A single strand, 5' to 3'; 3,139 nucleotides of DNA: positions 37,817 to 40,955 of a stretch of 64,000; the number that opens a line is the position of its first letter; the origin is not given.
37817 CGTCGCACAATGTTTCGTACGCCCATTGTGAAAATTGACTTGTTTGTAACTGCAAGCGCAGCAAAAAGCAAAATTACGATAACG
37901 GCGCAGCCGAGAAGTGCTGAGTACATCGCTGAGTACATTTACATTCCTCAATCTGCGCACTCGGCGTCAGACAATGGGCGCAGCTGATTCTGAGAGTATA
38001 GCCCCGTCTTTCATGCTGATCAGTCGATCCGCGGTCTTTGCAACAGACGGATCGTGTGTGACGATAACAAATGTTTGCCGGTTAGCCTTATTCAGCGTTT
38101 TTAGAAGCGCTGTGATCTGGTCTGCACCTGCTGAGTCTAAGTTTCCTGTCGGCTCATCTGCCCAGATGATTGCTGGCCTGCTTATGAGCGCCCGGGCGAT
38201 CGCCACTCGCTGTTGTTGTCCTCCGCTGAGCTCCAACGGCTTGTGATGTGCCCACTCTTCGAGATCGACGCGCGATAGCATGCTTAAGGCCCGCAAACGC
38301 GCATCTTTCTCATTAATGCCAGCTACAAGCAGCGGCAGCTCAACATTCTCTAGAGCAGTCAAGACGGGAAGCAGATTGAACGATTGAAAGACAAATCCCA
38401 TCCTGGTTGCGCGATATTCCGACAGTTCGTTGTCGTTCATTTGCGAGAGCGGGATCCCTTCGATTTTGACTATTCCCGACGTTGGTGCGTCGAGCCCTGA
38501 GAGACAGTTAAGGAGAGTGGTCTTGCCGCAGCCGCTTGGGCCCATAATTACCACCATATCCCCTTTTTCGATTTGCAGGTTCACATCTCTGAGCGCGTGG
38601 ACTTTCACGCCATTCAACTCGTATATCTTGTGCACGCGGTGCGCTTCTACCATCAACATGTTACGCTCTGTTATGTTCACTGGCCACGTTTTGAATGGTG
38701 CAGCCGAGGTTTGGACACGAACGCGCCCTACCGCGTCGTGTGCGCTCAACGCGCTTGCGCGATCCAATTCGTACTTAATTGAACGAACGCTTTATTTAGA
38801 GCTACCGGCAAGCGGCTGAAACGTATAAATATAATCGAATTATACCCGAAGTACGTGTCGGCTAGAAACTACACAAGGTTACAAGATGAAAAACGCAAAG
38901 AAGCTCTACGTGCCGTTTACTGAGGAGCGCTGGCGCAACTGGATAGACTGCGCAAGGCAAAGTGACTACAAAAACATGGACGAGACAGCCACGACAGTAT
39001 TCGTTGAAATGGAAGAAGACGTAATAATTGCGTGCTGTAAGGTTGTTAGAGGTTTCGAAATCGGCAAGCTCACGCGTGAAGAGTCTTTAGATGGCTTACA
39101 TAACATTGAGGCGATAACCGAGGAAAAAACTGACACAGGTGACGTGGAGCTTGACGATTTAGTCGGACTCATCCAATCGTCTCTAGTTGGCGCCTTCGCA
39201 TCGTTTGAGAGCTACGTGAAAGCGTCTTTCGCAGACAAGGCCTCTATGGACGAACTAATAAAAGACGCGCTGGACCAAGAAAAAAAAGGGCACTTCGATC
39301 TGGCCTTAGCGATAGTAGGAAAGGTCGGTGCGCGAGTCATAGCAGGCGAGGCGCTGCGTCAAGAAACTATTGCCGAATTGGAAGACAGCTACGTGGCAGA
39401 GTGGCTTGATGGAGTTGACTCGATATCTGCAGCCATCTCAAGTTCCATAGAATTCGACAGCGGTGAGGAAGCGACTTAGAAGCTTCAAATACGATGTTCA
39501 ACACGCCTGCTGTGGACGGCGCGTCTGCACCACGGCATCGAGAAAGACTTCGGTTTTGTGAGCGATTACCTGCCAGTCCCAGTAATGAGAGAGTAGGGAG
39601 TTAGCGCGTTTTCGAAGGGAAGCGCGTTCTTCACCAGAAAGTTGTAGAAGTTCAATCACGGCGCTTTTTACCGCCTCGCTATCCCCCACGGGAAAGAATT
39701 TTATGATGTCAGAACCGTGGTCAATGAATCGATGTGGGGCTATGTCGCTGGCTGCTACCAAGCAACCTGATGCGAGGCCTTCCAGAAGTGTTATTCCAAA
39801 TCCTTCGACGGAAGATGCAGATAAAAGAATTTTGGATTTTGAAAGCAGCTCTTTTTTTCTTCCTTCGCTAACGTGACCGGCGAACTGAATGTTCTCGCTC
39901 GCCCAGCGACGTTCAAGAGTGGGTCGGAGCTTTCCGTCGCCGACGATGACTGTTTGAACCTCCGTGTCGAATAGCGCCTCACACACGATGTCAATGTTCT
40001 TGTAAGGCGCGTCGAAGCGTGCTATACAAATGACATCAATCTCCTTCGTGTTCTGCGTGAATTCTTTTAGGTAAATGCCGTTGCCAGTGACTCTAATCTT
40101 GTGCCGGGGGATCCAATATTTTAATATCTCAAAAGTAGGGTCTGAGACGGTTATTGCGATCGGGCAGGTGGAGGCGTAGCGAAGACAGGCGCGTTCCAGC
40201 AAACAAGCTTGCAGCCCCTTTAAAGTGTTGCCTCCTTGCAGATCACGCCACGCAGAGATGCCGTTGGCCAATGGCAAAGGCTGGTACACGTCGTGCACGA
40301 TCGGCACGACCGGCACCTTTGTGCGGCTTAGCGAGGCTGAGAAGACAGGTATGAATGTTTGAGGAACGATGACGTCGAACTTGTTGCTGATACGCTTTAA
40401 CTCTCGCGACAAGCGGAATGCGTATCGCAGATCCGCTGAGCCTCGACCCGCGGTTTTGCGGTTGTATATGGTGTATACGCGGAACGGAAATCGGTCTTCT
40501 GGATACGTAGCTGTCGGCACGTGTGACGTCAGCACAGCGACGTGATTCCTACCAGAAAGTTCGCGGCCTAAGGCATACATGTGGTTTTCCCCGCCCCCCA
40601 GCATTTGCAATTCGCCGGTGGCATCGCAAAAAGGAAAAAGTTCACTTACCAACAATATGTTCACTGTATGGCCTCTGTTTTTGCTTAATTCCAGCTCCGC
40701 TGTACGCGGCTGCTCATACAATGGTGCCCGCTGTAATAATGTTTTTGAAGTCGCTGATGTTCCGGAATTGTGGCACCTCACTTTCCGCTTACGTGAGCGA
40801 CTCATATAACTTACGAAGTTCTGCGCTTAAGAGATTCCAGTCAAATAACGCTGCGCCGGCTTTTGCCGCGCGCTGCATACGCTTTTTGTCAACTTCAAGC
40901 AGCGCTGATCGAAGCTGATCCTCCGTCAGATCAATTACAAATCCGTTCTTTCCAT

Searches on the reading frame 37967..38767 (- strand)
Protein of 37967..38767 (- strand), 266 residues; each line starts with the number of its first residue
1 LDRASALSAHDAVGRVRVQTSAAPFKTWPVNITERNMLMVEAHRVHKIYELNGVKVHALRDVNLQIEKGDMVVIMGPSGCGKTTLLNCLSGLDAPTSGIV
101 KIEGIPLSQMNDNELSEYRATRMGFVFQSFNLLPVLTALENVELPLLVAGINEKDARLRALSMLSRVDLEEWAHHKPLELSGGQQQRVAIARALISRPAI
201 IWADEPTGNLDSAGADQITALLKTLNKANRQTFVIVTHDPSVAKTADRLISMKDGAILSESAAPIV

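Call 53: search_protein_families(library=pfam, proteins=[window:37967-38767:-], max_evalue=0.00001)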
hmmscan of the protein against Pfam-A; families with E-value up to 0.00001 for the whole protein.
window:37967-38767:- (266 aa): 2 families
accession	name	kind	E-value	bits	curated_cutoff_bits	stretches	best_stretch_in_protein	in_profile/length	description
PF00005.33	ABC_tran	-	2.7e-35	122.4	25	1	59-207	1-136/137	ABC transporter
PF02463.25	SMC_N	-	2.1e-07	31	40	0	172-253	135-212/220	RecF/RecN/SMC N terminal domain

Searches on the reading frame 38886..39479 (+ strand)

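Call 53: search_protein_families(library=pfam, proteins=[window:38886-39479:+], max_evalue=0.00001)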
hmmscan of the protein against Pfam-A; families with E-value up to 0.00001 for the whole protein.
window:38886-39479:+ (197 aa): 1 family
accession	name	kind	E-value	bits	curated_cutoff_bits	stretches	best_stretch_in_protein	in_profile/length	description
PF09920.14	DUF2150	-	2.9e-51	174.6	28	1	11-191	3-187/189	Uncharacterized protein conserved in archaea (DUF2150)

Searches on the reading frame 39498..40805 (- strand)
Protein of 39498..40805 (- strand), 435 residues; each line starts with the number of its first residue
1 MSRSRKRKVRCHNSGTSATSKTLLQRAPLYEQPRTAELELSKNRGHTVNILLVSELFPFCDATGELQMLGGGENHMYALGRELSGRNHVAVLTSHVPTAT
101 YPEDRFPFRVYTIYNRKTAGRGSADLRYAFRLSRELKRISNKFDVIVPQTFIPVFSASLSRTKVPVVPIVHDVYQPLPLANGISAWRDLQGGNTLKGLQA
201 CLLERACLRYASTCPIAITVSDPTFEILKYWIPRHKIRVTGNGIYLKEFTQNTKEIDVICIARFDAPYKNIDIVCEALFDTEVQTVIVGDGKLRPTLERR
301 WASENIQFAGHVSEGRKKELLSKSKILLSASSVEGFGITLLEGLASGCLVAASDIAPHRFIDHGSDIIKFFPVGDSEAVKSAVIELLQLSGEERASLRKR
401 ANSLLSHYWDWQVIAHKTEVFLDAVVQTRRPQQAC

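Call 53: search_protein_families(library=pfam, proteins=[window:39498-40805:-], max_evalue=0.00001)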
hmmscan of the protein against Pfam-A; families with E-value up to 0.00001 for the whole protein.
window:39498-40805:- (435 aa): 4 families
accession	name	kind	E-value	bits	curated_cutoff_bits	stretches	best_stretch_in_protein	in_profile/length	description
PF13692.12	Glyco_trans_1_4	-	1.9e-19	70.8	27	1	257-388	3-141/142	Glycosyl transferases group 1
PF00534.26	Glycos_transf_1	-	5.9e-18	65.4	26.4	1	249-401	9-169/172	Glycosyl transferases group 1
PF13439.12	Glyco_transf_4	-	3e-14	53.8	28.5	1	70-246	2-168/170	Glycosyltransferase Family 4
PF13579.12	Glyco_trans_4_4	-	1.8e-07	32.1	29.7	1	70-243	1-158/158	Glycosyl transferase 4-like domain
